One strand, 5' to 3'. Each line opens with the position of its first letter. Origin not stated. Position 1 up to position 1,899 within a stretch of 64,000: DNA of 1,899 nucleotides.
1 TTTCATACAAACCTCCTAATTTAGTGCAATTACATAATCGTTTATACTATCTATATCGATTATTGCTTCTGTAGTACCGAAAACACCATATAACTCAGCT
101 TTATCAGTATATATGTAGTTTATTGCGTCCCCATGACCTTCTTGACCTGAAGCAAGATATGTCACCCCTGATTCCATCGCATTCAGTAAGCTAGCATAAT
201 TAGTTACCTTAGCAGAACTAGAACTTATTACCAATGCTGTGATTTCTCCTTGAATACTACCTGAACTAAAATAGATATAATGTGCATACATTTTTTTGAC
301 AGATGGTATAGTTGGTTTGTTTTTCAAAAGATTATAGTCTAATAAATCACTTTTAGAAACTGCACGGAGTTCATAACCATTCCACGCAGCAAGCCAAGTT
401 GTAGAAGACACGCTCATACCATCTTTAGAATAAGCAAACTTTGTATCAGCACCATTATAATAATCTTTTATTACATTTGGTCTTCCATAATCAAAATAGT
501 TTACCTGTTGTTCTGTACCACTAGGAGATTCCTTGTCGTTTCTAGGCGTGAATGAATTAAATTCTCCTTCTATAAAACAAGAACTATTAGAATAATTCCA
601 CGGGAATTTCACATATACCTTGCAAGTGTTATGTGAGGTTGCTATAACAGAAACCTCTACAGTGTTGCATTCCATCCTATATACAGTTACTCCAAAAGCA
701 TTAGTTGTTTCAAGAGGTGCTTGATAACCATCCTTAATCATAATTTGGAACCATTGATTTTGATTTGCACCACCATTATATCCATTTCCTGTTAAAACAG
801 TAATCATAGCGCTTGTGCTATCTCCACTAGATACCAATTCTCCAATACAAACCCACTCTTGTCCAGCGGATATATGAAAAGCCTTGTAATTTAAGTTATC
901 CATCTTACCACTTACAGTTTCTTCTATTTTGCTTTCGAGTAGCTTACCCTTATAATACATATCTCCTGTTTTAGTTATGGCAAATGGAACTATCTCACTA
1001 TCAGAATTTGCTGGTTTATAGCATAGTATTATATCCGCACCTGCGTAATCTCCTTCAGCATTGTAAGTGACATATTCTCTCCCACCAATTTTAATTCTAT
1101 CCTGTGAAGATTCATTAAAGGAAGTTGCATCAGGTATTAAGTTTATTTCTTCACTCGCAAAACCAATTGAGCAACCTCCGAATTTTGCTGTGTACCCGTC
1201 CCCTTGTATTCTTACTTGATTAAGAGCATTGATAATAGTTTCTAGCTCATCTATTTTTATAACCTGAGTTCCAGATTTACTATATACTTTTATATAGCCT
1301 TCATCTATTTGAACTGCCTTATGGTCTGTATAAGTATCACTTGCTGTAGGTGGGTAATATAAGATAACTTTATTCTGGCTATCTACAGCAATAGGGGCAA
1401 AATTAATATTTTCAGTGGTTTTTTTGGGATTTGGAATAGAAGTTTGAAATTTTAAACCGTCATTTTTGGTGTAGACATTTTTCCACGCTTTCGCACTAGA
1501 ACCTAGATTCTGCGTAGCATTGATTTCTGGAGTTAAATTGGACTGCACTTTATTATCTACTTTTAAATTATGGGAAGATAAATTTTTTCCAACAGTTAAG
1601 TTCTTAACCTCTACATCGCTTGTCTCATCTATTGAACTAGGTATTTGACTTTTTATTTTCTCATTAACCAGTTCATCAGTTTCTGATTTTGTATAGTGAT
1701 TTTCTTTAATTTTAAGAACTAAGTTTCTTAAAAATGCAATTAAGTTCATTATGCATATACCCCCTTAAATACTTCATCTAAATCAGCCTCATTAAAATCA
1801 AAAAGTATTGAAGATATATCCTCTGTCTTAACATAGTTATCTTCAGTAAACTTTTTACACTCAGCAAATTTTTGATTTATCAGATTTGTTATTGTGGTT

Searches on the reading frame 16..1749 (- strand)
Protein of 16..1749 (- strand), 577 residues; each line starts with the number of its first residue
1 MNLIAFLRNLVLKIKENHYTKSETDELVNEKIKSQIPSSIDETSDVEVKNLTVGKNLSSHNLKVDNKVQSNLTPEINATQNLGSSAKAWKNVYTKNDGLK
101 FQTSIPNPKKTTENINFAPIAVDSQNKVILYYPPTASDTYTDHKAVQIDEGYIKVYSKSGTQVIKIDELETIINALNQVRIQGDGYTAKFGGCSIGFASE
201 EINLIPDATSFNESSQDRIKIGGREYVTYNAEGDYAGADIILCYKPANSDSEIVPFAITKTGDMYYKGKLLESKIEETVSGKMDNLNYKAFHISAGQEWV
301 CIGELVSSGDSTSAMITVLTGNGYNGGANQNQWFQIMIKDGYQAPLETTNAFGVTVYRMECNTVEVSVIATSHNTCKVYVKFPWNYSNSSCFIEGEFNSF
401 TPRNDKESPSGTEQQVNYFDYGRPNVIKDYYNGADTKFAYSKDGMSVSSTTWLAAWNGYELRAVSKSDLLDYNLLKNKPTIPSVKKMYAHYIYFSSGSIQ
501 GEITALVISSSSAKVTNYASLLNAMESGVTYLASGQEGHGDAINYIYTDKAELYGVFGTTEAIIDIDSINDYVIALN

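Call 34: find_encoding_contigs(protein=window:16-1749:-, flank=10000, max_places=4)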
Protein window:16-1749:- (577 aa): 2 contigs read that carry it; 1 place shown.
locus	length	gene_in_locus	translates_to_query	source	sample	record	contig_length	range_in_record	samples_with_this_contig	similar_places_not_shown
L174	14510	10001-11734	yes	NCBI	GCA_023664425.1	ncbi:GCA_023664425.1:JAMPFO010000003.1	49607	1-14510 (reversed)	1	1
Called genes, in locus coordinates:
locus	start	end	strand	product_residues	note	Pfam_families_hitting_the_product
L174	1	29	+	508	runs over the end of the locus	-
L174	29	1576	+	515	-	PF06152:Phage_min_cap2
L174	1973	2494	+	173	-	-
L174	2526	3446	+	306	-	-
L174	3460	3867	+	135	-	-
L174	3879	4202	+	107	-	-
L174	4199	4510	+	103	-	-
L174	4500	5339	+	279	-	-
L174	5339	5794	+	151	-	-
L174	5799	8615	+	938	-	-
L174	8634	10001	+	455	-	-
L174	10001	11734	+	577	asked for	-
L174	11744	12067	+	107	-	-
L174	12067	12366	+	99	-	-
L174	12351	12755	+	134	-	-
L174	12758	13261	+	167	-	-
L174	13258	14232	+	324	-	-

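Call 36: search_protein_families(library=phrogs, proteins=[L174:5799-8615:+, L174:8634-10001:+, L174:10001-11734:+, L174:11744-12067:+, L174:12067-12366:+, L174:12351-12755:+, L174:12758-13261:+, L174:13258-14232:+], max_evalue=0.001)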
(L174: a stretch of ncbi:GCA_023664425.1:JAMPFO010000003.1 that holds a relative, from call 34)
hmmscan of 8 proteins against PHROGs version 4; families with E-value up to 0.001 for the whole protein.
L174:5799-8615:+ (938 aa): 0 families

L174:8634-10001:+ (455 aa): 14 families
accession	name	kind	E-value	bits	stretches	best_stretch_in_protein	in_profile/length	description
phrog_4757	-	unknown function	2.9e-12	47.5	1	369-421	93-145/359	-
phrog_1197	-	tail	5.4e-12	46.5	1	374-418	195-239/715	tail protein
phrog_7765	-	unknown function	9.7e-11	41.6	1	371-418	233-280/578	-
phrog_32311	-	unknown function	2.5e-10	40.8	1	373-432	284-343/577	-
phrog_21962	-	tail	3.5e-10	40.7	1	371-417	150-196/321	tail protein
phrog_2631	-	tail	1.2e-09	38.4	1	371-418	374-421/644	tail fiber protein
phrog_23820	-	tail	1.4e-08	36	1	372-417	103-148/221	tail fiber protein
phrog_7032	-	tail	2.6e-08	33.4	1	371-417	279-325/866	tail fiber protein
phrog_6043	-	unknown function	7.2e-07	28.8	1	370-418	461-509/814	-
phrog_8713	-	tail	1.4e-06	28.6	1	374-416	426-468/509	tail fiber protein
phrog_454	-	tail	1.7e-06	27.4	1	371-413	388-430/1376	tail fiber protein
phrog_18608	-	unknown function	4.8e-05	23.8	1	364-432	156-225/416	-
phrog_35174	-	unknown function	5.4e-05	23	1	362-411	137-183/613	-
phrog_27703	-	unknown function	0.00027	20.3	0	363-417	228-279/665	-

L174:10001-11734:+ (577 aa): 0 families

L174:11744-12067:+ (107 aa): 0 families

L174:12067-12366:+ (99 aa): 0 families

L174:12351-12755:+ (134 aa): 0 families

L174:12758-13261:+ (167 aa): 0 families

L174:13258-14232:+ (324 aa): 0 families
